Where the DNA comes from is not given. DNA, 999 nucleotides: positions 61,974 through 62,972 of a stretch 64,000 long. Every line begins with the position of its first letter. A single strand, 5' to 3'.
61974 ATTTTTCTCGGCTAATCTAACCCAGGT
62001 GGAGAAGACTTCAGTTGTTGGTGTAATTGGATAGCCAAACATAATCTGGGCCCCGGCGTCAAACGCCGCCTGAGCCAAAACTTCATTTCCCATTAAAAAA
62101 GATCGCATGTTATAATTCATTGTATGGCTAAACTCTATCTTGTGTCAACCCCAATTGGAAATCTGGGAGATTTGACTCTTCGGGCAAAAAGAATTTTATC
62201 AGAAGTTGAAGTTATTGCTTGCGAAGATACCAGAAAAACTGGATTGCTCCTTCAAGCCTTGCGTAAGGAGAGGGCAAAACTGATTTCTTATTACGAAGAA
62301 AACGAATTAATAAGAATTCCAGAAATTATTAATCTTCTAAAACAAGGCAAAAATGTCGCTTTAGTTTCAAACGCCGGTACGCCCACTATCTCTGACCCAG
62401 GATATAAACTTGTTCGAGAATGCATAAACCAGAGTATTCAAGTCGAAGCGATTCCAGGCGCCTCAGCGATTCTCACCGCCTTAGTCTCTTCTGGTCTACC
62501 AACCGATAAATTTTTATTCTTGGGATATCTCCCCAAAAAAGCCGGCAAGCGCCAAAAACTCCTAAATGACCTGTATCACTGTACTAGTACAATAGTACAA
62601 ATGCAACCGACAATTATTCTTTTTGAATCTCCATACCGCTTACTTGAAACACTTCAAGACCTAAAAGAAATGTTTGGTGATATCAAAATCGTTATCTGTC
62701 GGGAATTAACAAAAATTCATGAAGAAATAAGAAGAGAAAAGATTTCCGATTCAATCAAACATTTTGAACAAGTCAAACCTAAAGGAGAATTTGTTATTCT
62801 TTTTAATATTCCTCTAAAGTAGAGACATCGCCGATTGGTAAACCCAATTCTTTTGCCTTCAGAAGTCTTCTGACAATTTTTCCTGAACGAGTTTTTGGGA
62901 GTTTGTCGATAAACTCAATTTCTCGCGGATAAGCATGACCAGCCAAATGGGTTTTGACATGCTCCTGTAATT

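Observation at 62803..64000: Intein inside acetyl-CoA synthetase at the right window edge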

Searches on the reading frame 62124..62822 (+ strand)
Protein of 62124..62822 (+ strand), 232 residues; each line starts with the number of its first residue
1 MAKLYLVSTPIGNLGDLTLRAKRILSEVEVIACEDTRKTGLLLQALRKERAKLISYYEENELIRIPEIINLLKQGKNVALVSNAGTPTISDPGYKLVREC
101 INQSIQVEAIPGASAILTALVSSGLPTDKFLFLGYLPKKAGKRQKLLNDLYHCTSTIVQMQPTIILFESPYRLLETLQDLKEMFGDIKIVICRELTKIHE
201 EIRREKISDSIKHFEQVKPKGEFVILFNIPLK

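Call 7: find_encoding_contigs(protein=window:62124-62822:+, flank=10000, max_places=6)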
Protein window:62124-62822:+ (232 aa): 1 contig read that carries it; 1 place shown.
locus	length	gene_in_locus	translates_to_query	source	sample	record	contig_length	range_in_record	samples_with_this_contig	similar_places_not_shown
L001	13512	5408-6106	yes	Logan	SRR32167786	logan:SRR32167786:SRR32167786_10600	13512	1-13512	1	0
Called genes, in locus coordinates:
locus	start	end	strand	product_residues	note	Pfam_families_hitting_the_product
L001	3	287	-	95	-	?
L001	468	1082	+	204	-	PF01726:LexA_DNA_bind, PF00717:Peptidase_S24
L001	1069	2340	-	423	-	PF01566:Nramp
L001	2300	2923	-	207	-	PF09335:VTT_dom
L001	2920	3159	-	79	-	PF14697:Fer4_21 (faint), PF00037:Fer4 (weak), PF12837:Fer4_6 (faint), PF13237:Fer4_10 (faint), PF12797:Fer4_2 (faint), PF12800:Fer4_4 (faint), PF12838:Fer4_7 (weak), PF13187:Fer4_9 (faint), +1 more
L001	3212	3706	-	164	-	PF01558:POR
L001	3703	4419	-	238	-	PF02775:TPP_enzyme_C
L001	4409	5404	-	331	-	PF01855:POR_N, PF17147:PFOR_II (weak)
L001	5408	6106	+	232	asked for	PF00590:TP_methylase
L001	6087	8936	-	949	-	PF00501:AMP-binding, PF14890:Intein_splicing (weak), PF14528:LAGLIDADG_3, PF00501:AMP-binding, PF13193:AMP-binding_C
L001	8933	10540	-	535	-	PF01676:Metalloenzyme, PF06415:iPGM_N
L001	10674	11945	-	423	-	PF03952:Enolase_N, PF00113:Enolase_C, PF13378:MR_MLE_C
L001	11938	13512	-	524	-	?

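Call 12: search_protein_families(library=pfam, proteins=[L001:6090-8936:-], max_evalue=1)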
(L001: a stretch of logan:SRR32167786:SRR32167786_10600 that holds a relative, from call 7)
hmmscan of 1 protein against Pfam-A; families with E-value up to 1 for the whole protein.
L001:6090-8936:- (949 aa): 6 families
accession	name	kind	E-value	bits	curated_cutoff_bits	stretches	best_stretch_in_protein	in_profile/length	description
PF00501.34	AMP-binding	-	1.5e-73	248.2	29.9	2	60-252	7-213/384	AMP-binding enzyme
PF13193.12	AMP-binding_C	-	1.4e-25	90.4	24.5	1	847-925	1-76/76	AMP-binding enzyme C-terminal domain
PF14528.11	LAGLIDADG_3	-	4.2e-12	46.6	22.5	2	483-567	3-79/82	LAGLIDADG-like domain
PF14890.11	Intein_splicing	-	1.5e-07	31.7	35.8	1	272-628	37-155/155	Intein splicing domain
PF01638.23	HxlR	-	0.053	13.8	20.8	1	154-193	10-49/91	HxlR-like helix-turn-helix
PF06544.18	Prp3_C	-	0.14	12.6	27.6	1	23-98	51-128/138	Small nuclear ribonucleoprotein Prp3, C-terminal domain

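Call 13: search_protein_families(library=ncbifam, proteins=[L001:6090-8936:-, L001:7053-8192:-], max_evalue=0.1)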
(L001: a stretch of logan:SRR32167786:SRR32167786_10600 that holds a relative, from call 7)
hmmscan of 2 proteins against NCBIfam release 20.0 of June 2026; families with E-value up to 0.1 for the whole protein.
L001:6090-8936:- (949 aa): 113 families (the best 25 are shown)
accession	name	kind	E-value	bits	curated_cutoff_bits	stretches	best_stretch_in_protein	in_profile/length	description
NF003313.0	PRK04319.1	equivalog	1.4e-247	822.6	729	2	623-947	249-573/574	acetate--CoA ligase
NF001208.0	PRK00174.1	subfamily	1e-158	529.6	657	2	626-948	301-634/649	acetate--CoA ligase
TIGR02188.1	Ac_CoA_lig_AcsA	equivalog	1.9e-156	521.9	724.95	2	626-948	283-619/629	acetate--CoA ligase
NF047394.1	AcylCoAsynMbcS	equivalog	4.7e-125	418.2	850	2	629-935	217-520/525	acyl-CoA synthetase MbcS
NF007815.0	PRK10524.1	equivalog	6.2e-97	325.6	955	3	626-948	277-616/629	propionate--CoA ligase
NF004837.0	PRK06187.1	subfamily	2.9e-93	312.9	476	2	651-934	238-521/531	long-chain-fatty-acid--CoA ligase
TIGR02316.1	propion_prpE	equivalog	1.3e-87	294.9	827.4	3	627-948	277-615/628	propionate--CoA ligase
TIGR02262.1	benz_CoA_lig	subfamily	1e-79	268.6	375.25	2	645-932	224-506/508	benzoate-CoA ligase family protein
NF006181.0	PRK08314.1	subfamily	1.9e-66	224.5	705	3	636-935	257-554/563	long-chain-fatty-acid--CoA ligase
NF006182.0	PRK08316.1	subfamily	2.1e-66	224.5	663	2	650-933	238-515/523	fatty acyl-CoA synthetase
NF005307.0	PRK06839.1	equivalog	4.4e-64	216.9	748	2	638-931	204-489/496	o-succinylbenzoate--CoA ligase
NF005714.0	PRK07529.1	subfamily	6.6e-63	213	632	3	656-935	296-576/640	acyl-CoA synthetase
NF052269.1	Staph_lig_FadD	equivalog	2.7e-62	210.7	650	2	636-931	203-489/499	long-chain-fatty-acid--CoA ligase FadD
NF002937.0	PRK03584.1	subfamily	1.9e-61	208.1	639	2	646-927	327-617/657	acetoacetate--CoA ligase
NF005947.1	PRK08008.1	equivalog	4e-61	207.2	651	2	648-932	239-518/518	crotonobetaine/carnitine-CoA ligase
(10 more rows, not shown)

L001:7053-8192:- (380 aa): 6 families
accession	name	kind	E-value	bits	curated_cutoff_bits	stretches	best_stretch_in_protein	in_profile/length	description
NF011418.0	PRK14845.1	equivalog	1.2e-14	53.1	756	2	14-282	57-279/1049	translation initiation factor IF-2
NF011303.0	PRK14715.1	equivalog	4.7e-14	50.5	1585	1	93-277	1078-1259/1627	DNA-directed DNA polymerase II large subunit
NF045703.1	rSAM_Tes_intein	exception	1.4e-13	49.5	1700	1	100-374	330-603/1040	tetraether lipid synthase Tes, intein-containing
NF011491.0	PRK14898.1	equivalog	2.4e-08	32.5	783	1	32-280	136-384/860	DNA-directed RNA polymerase subunit A''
NF005852.0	PRK07773.1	equivalog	0.0001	20.7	780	1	213-298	590-682/886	replicative DNA helicase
NF007072.0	PRK09519.1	equivalog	0.00075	17.9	1024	1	121-306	343-538/790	intein-containing recombinase RecA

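Call 14: search_solved_structures(query=L001:7053-8192:-, max_evalue=1, show_alignments=2)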
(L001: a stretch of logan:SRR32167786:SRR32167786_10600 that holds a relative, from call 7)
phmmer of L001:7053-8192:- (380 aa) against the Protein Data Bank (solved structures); distinct sequences matched with E-value up to 1: 2.
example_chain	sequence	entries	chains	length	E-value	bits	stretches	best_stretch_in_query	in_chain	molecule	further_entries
2cw7_A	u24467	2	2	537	1.6e-09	40.6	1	131-276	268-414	Endonuclease PI-PkoII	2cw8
2jmz_A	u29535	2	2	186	0.0065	18.9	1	32-111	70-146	Hypothetical protein MJ0781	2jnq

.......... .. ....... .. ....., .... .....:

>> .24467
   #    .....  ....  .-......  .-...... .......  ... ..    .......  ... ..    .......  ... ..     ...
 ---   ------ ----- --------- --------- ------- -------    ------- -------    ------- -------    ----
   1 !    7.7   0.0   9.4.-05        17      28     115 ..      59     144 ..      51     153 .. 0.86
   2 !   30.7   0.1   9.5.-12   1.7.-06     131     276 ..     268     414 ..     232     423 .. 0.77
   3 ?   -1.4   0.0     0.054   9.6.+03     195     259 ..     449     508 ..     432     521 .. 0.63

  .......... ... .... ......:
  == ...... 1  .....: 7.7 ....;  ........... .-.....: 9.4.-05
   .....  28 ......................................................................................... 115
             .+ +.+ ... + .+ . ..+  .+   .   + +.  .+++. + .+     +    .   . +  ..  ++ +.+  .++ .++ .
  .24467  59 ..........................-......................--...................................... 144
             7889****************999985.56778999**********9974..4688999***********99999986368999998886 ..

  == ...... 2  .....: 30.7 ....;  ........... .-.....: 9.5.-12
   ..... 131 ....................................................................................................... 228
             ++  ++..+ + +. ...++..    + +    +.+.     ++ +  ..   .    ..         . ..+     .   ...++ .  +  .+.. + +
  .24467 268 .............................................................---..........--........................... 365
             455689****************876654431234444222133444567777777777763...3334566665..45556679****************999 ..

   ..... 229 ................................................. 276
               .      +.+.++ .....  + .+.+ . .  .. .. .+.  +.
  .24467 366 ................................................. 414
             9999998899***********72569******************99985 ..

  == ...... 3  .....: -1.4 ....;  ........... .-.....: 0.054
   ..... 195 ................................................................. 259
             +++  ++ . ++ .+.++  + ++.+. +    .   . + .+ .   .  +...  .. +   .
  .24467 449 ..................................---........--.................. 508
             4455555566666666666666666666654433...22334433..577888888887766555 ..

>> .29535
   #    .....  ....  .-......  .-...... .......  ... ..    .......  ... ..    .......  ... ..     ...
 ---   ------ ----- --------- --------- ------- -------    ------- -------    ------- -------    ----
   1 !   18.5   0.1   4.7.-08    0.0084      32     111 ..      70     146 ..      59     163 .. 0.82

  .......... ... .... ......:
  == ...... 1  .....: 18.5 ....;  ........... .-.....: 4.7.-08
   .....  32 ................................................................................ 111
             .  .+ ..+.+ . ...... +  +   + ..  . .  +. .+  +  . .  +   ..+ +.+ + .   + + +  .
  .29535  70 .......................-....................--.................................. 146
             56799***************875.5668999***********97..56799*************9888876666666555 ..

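Call 15: find_homologous_proteins(query=L001:7053-8192:-, max_evalue=0.001)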
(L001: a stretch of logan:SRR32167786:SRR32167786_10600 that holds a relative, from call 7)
Query L001:7053-8192:- (380 aa): 6 proteins with E <= 0.001 among 3854 candidates.
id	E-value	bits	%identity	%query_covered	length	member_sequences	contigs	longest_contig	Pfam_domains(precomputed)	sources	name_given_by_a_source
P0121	1.9e-58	217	35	100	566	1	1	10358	PF07992.21,PF00070.34,PF13738.13,PF14528.12,PF14527.12,PF14890.12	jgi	jgi:intein/homing endonuclease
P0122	1.0e-36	145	30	100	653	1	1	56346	PF12367.14,PF02775.27,PF14528.12,PF01079.26,PF14890.12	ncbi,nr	ncbi:hypothetical protein GF318_03625 [Candidatus Micrarchaeota archaeon]|nr:hypothetical protein [C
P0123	3.0e-36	144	32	100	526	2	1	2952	PF00037.33,PF14528.12,PF12838.13,PF13403.12,PF14890.12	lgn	-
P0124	1.7e-26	111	30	81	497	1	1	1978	PF00534.27,PF14528.12,PF13692.13,PF14890.12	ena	-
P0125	3.9e-5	41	26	79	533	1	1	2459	PF01458.24,PF14528.12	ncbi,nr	ncbi:MAG: SufD family Fe-S cluster assembly protein, partial [Candidatus Rokubacteria bacterium]|nr:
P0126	5.0e-5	41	28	63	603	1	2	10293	PF00145.24,PF13403.12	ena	-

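Call 39: list_cluster_members(proteins=[L001:6090-8936:-, L005:3775-6675:-, L011:2676-5750:+, L014:8764-11841:+, L009:10002-12899:+, L010:850-3759:+, L006:2935-6030:+, L015:1333-4212:+])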
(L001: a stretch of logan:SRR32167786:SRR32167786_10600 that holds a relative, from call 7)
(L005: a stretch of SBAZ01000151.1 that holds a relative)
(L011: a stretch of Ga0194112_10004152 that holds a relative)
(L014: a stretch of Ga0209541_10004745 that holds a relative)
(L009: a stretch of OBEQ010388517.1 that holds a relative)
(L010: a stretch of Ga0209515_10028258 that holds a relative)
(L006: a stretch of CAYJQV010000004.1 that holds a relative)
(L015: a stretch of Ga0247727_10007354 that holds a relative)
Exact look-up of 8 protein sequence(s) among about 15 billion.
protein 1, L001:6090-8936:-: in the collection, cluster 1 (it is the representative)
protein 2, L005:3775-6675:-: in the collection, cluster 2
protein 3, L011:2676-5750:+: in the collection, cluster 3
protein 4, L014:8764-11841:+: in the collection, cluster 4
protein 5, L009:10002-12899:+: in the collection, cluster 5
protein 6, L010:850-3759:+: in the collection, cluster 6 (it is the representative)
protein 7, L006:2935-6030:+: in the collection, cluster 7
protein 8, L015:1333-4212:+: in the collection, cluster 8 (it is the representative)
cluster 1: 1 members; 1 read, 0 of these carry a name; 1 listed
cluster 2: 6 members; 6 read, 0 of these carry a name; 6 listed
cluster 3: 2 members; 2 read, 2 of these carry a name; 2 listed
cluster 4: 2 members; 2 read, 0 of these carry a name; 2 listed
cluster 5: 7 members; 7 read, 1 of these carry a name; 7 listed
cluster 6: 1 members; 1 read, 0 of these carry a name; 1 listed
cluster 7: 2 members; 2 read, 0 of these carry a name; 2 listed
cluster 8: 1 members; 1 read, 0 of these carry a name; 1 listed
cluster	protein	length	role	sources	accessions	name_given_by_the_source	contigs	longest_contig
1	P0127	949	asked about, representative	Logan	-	-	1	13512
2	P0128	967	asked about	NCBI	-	-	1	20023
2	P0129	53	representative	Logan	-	-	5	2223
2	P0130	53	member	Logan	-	-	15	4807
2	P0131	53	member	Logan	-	-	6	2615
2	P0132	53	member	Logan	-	-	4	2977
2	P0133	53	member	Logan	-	-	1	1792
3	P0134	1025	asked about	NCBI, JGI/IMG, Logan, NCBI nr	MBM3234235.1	AMP-binding protein [Candidatus Pacearchaeota archaeon]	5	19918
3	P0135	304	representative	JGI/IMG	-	acetyl-CoA synthetase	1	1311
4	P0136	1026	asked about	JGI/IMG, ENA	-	-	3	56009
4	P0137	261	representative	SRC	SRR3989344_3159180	-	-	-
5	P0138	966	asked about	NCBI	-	-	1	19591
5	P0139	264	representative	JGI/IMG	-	-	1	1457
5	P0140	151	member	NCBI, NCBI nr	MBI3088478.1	MAG: acetate--CoA ligase, partial [Candidatus Omnitrophica bacterium] | acetate--CoA ligase [Candidatus Omnitrophota bacterium]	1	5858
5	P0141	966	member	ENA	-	-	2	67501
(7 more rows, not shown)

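Call 51: predict_structure(alignment_id=A3)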
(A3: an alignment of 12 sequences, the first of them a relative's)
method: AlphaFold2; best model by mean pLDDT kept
length: 380 residues; sequences in the alignment: 12
mean_pLDDT: 89.5   pTM: 0.88
mean pLDDT of the five models: 89.5, 88.9, 88.6, 87.4, 87.4
residues with pLDDT >= 90: 254; 70-90: 102; 50-70: 22; < 50: 2
segments of 3 or more residues with pLDDT < 50: none
pLDDT, mean of each block of 10 residues (from residue 1): 94 91 95 95 97 87 96 83 95 92 93 84 77 94 97 88 92 96 93 91 92 91 93 97 88 91 93 91 73 58 87 88 83 70 91 97 97 90
secondary structure, 60 per line:
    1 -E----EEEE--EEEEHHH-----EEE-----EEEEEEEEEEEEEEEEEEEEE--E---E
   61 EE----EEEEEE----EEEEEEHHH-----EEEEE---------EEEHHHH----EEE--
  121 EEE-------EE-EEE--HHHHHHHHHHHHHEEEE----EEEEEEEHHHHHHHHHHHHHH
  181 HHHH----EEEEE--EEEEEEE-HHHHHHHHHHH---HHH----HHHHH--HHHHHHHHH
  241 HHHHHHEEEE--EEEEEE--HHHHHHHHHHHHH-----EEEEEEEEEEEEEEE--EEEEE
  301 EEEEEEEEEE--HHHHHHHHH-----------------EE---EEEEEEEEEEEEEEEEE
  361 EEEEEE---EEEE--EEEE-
elements in order: E7-10 E13-16 E25-27 E33-53 E60-62 E67-72 E77-82 E91-95 E105-107 H108-111 E116-118 E121-123 E134-136 H139-151 E152-155 E160-166 H167-184 E189-193 E196-202 H204-214 H225-229 H232-246 E247-250 E253-258 H261-273 E279-293 E296-310 H313-321 E344-366 E370-373 E376-379

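Call 53: fold_search(model_id=the predicted structure, library=pdb)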
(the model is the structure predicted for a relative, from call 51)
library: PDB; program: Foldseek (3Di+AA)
matches with E <= 10: 722; with E <= 0.001: 65
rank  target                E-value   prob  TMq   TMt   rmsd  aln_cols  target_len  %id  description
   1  7qsu                  2.6e-21  1.00  0.68  0.71   6.1       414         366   18  Crystal structure of homing endonuclease-associated TliVMA intein (C1A, d333-339) (released 2022-03-30)
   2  7qss                  2.3e-20  1.00  0.67  0.60   8.9       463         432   17  Crystal structure of homing endonuclease-associated TliVMA intein (C1A) (released 2022-03-30)
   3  2cw7                  7.2e-18  1.00  0.64  0.47  10.8       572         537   16  Crystal structure of intein homing endonuclease II (released 2006-04-18)
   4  7qst                  2.4e-16  1.00  0.59  0.62   7.5       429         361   16  Crystal structure of homing endonuclease-associated PhoVMA intein (C1A) (released 2022-03-30)
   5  1vde_A                2.5e-15  1.00  0.54  0.49   8.9       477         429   12  PI-SCEI, A HOMING ENDONUCLEASE WITH PROTEIN SPLICING ACTIVITY (released 1998-04-08)
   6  1ef0_A                3.1e-14  1.00  0.54  0.50   8.6       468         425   12  CRYSTAL STRUCTURE OF PI-SCEI MINIPRECURSOR (released 2000-06-07)
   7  1vde_B                6.2e-14  1.00  0.55  0.50   8.9       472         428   13  PI-SCEI, A HOMING ENDONUCLEASE WITH PROTEIN SPLICING ACTIVITY (released 1998-04-08)
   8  1lws_A                2.0e-13  1.00  0.57  0.52   7.5       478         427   13  Crystal structure of the intein homing endonuclease PI-SceI bound to its recognition sequence (released 2002-09-27)
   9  1jva_B                5.5e-13  1.00  0.56  0.51   7.7       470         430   11  CRYSTAL STRUCTURE OF THE VMA1-DERIVED ENDONUCLEASE BEARING THE N AND C EXTEIN PROPEPTIDES (released 2002-08-29)
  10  1lwt_A                2.1e-12  1.00  0.54  0.48   8.6       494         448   12  Crystal structure of the intein homing endonuclease PI-SceI bound to its substrate DNA (Ca2+ free) (released 2002-09-27)
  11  1dfa                  4.9e-12  1.00  0.53  0.50   8.2       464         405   12  CRYSTAL STRUCTURE OF PI-SCEI IN C2 SPACE GROUP (released 1999-12-08)
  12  1jva_A                8.3e-12  1.00  0.56  0.51   8.1       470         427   12  CRYSTAL STRUCTURE OF THE VMA1-DERIVED ENDONUCLEASE BEARING THE N AND C EXTEIN PROPEPTIDES (released 2002-08-29)
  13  1um2_B                2.2e-11  1.00  0.56  0.51   8.4       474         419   11  Crystal Structure of the Vma1-Derived Endonuclease with the Ligated Extein Segment (released 2004-09-22)
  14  1dq3                  2.7e-11  1.00  0.61  0.52   7.9       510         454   11  CRYSTAL STRUCTURE OF AN ARCHAEAL INTEIN-ENCODED HOMING ENDONUCLEASE PI-PFUI (released 2000-07-05)
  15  1um2_A                2.8e-11  1.00  0.55  0.51   8.1       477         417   12  Crystal Structure of the Vma1-Derived Endonuclease with the Ligated Extein Segment (released 2004-09-22)
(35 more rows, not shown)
